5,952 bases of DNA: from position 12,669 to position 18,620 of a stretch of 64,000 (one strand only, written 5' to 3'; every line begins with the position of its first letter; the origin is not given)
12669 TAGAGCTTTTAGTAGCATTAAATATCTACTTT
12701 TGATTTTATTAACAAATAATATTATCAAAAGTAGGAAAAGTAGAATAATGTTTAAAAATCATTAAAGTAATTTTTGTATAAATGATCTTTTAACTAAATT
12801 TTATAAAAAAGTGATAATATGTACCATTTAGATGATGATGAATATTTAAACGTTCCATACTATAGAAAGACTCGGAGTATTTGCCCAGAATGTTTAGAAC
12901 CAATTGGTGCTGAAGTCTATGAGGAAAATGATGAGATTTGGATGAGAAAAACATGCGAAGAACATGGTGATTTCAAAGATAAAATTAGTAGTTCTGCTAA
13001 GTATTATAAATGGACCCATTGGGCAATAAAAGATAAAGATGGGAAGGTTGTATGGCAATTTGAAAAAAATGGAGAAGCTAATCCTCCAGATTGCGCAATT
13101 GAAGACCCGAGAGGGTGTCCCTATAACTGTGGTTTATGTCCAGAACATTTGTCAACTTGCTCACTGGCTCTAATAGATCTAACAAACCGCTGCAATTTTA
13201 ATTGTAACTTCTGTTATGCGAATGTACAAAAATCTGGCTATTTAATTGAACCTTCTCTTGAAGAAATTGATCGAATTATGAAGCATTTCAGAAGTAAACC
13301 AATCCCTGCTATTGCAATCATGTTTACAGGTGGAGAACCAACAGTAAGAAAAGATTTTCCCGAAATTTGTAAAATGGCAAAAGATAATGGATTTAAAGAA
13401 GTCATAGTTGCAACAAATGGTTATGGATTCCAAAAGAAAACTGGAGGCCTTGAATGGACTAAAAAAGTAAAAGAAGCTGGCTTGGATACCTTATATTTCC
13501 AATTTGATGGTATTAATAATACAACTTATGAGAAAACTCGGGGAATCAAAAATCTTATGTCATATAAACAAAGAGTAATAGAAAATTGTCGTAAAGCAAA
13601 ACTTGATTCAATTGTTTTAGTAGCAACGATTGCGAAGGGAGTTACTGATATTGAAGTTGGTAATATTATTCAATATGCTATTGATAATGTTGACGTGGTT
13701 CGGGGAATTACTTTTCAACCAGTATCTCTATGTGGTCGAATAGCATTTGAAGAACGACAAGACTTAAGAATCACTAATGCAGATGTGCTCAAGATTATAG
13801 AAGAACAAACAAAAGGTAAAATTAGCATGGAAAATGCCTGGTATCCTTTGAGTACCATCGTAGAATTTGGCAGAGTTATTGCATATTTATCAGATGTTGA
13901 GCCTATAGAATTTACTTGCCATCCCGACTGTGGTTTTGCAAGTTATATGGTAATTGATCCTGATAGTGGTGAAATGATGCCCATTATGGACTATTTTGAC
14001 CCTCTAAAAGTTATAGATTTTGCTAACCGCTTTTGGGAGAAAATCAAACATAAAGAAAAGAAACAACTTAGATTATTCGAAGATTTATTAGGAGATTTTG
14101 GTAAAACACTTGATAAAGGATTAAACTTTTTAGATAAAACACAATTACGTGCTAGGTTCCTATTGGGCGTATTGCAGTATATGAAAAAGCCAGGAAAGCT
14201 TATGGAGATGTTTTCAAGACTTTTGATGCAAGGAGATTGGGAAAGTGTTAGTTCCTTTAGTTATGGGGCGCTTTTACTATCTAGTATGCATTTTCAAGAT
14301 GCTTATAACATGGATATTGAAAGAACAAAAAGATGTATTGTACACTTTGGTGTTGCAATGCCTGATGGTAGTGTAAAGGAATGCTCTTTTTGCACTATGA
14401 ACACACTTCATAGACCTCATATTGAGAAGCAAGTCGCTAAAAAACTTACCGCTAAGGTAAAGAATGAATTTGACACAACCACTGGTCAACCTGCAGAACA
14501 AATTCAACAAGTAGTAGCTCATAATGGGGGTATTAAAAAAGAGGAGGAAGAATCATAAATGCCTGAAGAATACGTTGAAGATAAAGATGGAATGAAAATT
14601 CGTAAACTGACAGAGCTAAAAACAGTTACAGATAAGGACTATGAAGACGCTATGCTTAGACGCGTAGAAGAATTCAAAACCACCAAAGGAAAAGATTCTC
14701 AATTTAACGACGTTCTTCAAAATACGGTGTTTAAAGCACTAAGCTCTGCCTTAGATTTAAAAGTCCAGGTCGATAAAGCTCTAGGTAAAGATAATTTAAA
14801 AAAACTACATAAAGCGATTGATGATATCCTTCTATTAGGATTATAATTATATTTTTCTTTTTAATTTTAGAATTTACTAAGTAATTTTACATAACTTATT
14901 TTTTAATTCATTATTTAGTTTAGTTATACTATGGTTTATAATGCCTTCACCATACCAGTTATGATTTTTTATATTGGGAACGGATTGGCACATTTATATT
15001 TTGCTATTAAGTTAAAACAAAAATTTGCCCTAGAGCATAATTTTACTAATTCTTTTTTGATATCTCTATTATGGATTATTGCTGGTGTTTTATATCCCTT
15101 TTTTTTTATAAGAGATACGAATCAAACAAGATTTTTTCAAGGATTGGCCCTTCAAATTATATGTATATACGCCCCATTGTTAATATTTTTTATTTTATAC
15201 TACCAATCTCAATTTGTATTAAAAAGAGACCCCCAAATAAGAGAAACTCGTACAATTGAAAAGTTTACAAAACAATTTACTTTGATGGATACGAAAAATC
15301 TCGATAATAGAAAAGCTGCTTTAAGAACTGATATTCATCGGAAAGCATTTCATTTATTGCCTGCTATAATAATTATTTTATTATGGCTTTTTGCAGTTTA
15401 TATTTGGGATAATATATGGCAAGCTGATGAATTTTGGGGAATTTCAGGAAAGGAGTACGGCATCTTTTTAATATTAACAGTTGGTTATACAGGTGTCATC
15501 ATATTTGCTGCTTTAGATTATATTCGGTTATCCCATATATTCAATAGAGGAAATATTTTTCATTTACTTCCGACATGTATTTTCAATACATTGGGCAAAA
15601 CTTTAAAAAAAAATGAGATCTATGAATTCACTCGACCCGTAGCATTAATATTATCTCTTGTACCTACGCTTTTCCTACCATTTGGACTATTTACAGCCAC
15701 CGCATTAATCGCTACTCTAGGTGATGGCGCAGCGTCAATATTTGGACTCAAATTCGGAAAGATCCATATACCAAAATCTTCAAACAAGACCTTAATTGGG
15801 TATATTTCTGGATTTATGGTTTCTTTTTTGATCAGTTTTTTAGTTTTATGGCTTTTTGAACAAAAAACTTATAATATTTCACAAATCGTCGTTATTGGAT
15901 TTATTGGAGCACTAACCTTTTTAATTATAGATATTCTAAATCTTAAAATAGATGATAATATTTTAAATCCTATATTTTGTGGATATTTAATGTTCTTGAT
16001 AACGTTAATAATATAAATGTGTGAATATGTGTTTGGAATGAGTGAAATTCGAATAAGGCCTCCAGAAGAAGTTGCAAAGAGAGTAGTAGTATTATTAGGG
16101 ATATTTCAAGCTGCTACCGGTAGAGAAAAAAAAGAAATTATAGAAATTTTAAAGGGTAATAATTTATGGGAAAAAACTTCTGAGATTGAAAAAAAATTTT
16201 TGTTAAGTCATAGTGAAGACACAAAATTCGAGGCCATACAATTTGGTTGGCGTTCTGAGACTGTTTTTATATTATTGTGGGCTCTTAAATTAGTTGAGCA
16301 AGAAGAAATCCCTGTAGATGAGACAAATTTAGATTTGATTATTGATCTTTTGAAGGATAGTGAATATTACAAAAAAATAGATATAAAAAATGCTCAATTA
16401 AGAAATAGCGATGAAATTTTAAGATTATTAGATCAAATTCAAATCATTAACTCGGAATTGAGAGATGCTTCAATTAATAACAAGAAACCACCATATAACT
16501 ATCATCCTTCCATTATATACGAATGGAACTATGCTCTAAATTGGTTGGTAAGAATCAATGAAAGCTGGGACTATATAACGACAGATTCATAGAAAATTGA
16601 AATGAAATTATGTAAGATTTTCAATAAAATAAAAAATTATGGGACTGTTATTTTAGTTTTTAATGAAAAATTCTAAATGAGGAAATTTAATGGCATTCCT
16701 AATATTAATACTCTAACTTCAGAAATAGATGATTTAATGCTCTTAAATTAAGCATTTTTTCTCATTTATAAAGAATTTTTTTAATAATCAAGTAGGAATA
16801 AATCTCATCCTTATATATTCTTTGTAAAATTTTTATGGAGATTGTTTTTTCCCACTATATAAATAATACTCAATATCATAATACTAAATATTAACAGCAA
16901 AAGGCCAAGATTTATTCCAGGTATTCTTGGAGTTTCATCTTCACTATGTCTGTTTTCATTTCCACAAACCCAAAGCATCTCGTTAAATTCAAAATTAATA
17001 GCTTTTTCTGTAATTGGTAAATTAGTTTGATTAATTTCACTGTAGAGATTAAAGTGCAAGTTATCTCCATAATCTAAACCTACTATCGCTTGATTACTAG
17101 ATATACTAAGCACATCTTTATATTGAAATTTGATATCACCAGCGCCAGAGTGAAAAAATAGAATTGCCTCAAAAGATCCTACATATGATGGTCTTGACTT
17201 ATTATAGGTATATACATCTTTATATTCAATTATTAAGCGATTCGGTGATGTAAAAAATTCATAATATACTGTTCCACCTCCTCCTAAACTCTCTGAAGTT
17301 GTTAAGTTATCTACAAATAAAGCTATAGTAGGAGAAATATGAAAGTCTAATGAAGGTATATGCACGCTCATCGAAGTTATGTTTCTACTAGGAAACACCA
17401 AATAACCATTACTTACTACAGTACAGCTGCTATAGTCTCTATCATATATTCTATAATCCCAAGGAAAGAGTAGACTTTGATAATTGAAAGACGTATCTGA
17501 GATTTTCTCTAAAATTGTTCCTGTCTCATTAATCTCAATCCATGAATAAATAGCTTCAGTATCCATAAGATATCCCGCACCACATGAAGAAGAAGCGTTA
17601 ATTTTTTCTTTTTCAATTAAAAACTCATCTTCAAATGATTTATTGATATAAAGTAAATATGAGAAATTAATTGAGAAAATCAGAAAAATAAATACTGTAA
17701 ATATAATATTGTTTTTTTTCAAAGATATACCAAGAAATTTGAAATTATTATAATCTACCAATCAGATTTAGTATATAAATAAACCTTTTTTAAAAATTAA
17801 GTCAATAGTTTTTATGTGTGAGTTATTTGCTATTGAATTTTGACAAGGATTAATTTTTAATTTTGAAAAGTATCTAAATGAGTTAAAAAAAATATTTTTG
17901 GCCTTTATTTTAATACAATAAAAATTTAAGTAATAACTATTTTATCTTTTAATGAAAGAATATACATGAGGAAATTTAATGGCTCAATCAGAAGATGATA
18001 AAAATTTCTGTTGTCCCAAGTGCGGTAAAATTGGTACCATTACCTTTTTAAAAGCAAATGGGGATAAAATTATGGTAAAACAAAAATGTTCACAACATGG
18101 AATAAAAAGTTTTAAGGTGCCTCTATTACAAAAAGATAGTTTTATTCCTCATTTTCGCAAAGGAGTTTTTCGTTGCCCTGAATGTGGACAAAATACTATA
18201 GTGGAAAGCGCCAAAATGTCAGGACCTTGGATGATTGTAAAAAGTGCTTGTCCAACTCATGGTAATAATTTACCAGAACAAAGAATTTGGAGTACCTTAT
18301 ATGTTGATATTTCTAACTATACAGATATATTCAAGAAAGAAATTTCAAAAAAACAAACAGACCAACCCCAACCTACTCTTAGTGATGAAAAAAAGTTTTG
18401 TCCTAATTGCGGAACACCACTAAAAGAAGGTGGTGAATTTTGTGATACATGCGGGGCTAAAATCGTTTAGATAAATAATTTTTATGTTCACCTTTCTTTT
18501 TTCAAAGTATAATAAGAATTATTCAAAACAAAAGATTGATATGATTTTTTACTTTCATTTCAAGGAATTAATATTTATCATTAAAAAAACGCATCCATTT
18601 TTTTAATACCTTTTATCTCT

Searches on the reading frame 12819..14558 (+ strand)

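Call 23: search_protein_families(library=pfam, proteins=[window:12819-14558:+], max_evalue=0.001)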
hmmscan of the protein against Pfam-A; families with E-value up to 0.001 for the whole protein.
window:12819-14558:+ (579 aa): 3 families
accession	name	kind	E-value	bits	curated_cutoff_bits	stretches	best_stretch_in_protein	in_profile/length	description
PF04055.27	Radical_SAM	-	5.5e-26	92.2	29.5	1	121-286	3-165/166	Radical SAM superfamily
PF23545.1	Zn_ribbon_HMPTM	-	4.3e-19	68.2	27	1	14-58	1-45/45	HMPTM N-terminal zinc ribbon domain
PF13353.11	Fer4_12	-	3.4e-06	27.8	22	1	123-212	13-101/137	4Fe-4S single cluster domain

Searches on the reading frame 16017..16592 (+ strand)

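Call 23: search_protein_families(library=pfam, proteins=[window:16017-16592:+], max_evalue=0.001)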
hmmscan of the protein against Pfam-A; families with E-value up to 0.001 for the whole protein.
window:16017-16592:+ (191 aa): 1 family
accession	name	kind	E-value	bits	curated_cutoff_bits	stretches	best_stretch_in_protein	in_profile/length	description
PF14094.11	DUF4272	-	9.6e-40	136.4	27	1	5-186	23-207/208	Domain of unknown function (DUF4272)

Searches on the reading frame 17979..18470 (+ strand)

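Call 23: search_protein_families(library=pfam, proteins=[window:17979-18470:+], max_evalue=0.001)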
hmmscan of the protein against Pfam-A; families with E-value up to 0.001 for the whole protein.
window:17979-18470:+ (163 aa): 4 families
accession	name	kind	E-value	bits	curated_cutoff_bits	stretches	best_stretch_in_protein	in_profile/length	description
PF13240.11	Zn_Ribbon_1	-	1.6e-08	34.5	25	2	140-161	1-22/23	zinc-ribbon domain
PF13248.11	Zn_ribbon_3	-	1.2e-07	31.3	27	1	139-162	3-26/26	zinc-ribbon domain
PF07754.17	HVO_2753_ZBP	-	4.6e-06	26.8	33.2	0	56-79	9-32/46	Small zinc finger protein HVO_2753-like, Zn-binding pocket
PF12773.13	DZR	-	3e-05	24.5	27.3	1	139-159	13-31/45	Double zinc ribbon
